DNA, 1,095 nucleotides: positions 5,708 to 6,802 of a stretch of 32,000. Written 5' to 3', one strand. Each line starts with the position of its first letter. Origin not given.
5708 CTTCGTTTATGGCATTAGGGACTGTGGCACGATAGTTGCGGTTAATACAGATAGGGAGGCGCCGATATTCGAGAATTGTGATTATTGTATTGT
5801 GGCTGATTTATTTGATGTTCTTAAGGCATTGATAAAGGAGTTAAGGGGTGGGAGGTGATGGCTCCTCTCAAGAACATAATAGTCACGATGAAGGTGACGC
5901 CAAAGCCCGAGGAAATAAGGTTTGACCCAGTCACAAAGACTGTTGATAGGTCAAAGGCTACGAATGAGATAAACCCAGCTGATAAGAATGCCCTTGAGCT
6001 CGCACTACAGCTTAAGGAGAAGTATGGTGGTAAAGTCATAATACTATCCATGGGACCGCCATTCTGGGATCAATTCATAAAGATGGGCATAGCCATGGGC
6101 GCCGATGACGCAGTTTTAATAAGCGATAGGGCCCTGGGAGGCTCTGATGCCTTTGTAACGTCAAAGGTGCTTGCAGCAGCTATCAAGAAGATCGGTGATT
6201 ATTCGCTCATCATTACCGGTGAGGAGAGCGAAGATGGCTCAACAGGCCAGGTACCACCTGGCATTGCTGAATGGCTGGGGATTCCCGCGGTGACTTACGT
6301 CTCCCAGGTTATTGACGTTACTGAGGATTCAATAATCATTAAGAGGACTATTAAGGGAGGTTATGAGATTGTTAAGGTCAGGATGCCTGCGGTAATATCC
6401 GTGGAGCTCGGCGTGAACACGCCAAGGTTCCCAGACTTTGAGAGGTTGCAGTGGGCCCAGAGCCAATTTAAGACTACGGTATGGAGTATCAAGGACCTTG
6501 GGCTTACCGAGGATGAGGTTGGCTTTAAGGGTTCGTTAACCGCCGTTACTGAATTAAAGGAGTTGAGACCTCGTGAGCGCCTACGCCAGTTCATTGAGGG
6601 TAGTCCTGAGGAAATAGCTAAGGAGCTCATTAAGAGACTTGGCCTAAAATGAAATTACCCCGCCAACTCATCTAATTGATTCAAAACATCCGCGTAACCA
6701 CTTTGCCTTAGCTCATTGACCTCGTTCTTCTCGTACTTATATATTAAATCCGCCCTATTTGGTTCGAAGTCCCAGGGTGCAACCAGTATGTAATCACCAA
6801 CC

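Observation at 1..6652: POR-gamma/IorB-like + HdrA-HdrA-MvhD + HdrD-like + EtfA + EtfB: a compact operon resembling an uncharacterised flavin-based electron-bifurcation (or confurcation) module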

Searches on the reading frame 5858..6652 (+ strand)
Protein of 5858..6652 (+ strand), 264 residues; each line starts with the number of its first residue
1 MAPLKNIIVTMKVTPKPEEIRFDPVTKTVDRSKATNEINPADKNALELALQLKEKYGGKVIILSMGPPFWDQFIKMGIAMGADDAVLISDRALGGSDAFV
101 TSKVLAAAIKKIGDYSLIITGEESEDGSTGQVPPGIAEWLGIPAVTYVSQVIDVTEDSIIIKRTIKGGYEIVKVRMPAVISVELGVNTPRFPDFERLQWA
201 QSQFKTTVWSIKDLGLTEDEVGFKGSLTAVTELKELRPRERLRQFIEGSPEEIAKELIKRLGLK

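Call 3: search_protein_families(library=pfam, proteins=[window:5858-6652:+], max_evalue=0.01)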
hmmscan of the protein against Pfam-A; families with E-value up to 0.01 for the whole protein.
window:5858-6652:+ (264 aa): 1 family
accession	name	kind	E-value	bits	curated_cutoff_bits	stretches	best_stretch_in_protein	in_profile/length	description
PF01012.27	ETF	-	3.6e-41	141.4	26.7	1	28-189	3-162/181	Electron transfer flavoprotein domain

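Call 4: search_protein_families(library=ncbifam, proteins=[window:5858-6652:+], max_evalue=0.01)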
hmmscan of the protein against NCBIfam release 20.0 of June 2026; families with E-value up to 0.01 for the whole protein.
window:5858-6652:+ (264 aa): 6 families
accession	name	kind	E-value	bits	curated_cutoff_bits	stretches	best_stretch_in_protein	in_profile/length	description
NF040731.1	flavo_sub_EftB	exception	5.1e-65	219.4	445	1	6-261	1-254/260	electron transfer flavoprotein subunit beta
NF042971.1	AcrlCoAredClosAcrB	equivalog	3.3e-46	157.5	475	1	26-261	22-260/266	acryloyl-CoA reductase electron transfer subunit gamma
NF002888.0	PRK03359.1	subfamily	7.9e-31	107.4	219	1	7-256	3-247/256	putative electron transfer flavoprotein FixA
NF008998.0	PRK12342.1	equivalog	9.3e-30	103.8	338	1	6-261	2-249/254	electron transfer flavoprotein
TIGR04503.1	mft_etfB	hypoth_equivalog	6.4e-27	94.6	200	1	18-191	10-196/290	mycofactocin-associated electron transfer flavoprotein beta subunit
NF051844.1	ETFlavBetaProt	equivalog_domain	3e-11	43.3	350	1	42-203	24-177/254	electron transfer flavoprotein subunit beta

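Call 23: search_solved_structures(query=window:5858-6652:+, max_evalue=0.00001, show_alignments=3)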
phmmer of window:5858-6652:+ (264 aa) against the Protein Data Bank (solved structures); distinct sequences matched with E-value up to 0.00001: 10.
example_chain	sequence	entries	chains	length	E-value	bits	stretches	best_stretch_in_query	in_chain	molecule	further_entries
5ol2_B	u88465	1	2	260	1.1e-46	162.3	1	6-232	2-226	Electron transfer flavoprotein small subunit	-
6fah_B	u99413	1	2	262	1.4e-45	158.7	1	7-261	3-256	Caffeyl-CoA reductase-Etf complex subunit CarD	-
7koe_A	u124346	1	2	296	1.4e-44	155.4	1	6-259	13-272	Electron transfer flavoprotein, beta subunit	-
7qh2_B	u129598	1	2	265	8.8e-42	146.3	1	6-258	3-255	Lactate dehydrogenase (NAD(+),ferredoxin) subunit LctB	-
4kpu_B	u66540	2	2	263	5.8e-39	137.1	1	6-234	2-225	Electron transfer flavoprotein alpha/beta-subunit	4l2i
1o94_C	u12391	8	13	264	1.5e-24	89.9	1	8-259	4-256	ELECTRON TRANSFER FLAVOPROTEIN BETA-SUBUNIT | ELECTRON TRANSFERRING FLAVOPROTEIN BETA-SUBUNIT | Electron transfer flavoprotein subunit beta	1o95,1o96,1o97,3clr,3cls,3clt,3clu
2a1t_S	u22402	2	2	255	2.4e-17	66.2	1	1-215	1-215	Electron transfer flavoprotein beta-subunit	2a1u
1efv_B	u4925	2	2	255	3.4e-17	65.8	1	1-215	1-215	ELECTRON TRANSFER FLAVOPROTEIN | Electron transfer flavoprotein beta-subunit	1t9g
5ow0_B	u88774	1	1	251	1.7e-16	63.5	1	7-200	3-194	Electron transfer flavoprotein, beta subunit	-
1efp_B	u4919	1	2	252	2.6e-16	62.9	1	28-201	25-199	PROTEIN (ELECTRON TRANSFER FLAVOPROTEIN)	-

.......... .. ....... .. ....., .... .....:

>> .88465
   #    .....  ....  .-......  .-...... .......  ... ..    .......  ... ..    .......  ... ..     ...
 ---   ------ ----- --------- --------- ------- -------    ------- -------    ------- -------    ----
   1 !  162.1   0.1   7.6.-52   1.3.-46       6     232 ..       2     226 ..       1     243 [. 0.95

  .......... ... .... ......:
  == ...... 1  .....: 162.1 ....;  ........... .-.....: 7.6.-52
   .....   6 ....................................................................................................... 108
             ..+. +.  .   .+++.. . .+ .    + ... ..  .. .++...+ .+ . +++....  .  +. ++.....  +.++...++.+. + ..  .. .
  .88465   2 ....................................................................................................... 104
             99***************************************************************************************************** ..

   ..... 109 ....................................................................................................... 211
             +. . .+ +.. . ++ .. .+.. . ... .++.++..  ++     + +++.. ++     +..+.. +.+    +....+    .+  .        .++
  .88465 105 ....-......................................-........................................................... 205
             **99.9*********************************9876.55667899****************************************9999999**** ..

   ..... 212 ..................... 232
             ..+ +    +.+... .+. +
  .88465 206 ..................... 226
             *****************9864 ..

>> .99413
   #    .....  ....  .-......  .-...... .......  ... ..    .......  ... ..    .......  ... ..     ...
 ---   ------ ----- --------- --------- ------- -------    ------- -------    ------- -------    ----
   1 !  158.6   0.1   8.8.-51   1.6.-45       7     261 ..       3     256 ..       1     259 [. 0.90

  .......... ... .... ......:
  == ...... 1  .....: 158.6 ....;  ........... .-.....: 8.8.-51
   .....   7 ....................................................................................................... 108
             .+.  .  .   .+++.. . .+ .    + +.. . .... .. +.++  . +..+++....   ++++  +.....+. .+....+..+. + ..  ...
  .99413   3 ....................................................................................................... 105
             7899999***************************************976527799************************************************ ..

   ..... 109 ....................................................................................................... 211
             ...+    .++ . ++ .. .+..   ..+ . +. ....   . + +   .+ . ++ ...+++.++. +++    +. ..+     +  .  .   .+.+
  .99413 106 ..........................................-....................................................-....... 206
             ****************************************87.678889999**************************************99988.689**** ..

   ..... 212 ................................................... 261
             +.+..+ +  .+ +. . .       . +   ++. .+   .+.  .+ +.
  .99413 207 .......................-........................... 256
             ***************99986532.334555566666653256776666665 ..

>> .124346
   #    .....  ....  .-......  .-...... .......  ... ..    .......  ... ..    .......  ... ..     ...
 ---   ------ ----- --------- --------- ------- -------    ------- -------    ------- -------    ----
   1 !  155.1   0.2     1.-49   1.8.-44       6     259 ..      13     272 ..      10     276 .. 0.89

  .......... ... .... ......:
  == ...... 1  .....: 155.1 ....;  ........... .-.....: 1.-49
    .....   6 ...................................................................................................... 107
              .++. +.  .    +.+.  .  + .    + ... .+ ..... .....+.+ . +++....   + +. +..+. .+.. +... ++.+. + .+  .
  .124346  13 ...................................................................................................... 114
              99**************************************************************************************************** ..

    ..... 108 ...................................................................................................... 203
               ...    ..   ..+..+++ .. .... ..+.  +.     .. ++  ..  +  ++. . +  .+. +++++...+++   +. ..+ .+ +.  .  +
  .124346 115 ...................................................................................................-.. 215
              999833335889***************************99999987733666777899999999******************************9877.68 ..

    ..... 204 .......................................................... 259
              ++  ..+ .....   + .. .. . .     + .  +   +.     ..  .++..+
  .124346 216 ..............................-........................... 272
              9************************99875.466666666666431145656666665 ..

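Call 73: find_encoding_contigs(protein=window:5858-6652:+, flank=10000, max_places=3)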
Protein window:5858-6652:+ (264 aa): 2 contigs read that carry it; 1 place shown.
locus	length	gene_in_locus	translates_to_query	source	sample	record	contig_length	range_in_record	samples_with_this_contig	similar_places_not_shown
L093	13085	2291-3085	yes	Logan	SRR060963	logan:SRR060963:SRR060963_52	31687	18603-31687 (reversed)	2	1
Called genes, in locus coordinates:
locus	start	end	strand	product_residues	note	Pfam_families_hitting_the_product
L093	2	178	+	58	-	?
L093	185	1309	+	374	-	PF13183:Fer4_8, PF13187:Fer4_9 (weak), PF13237:Fer4_10, PF13534:Fer4_17 (weak), PF02754:CCG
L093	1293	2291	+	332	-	PF01012:ETF, PF00766:ETF_alpha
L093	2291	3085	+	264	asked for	PF01012:ETF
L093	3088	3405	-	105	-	PF01176:eIF-1a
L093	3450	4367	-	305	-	PF04981:NMD3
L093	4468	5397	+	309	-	PF00089:Trypsin, PF13365:Trypsin_2, PF00595:PDZ (weak), PF13180:PDZ_2, PF17820:PDZ_6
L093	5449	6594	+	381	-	PF08665:PglZ (faint), PF01663:Phosphodiest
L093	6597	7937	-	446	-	PF02881:SRP54_N, PF13401:AAA_22 (weak), PF00448:SRP54, PF02978:SRP_SPB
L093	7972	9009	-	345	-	PF06745:ATPase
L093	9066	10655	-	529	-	PF00437:T2SSE (weak), PF20720:nSTAND3 (weak), PF13238:AAA_18 (faint)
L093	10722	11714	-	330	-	PF10509:GalKase_gal_bdg (weak), PF00288:GHMP_kinases_N, PF08544:GHMP_kinases_C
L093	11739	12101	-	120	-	-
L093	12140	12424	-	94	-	-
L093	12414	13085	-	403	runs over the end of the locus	PF00083:Sugar_tr (weak), PF07690:MFS_1, PF12832:MFS_1_like, PF07690:MFS_1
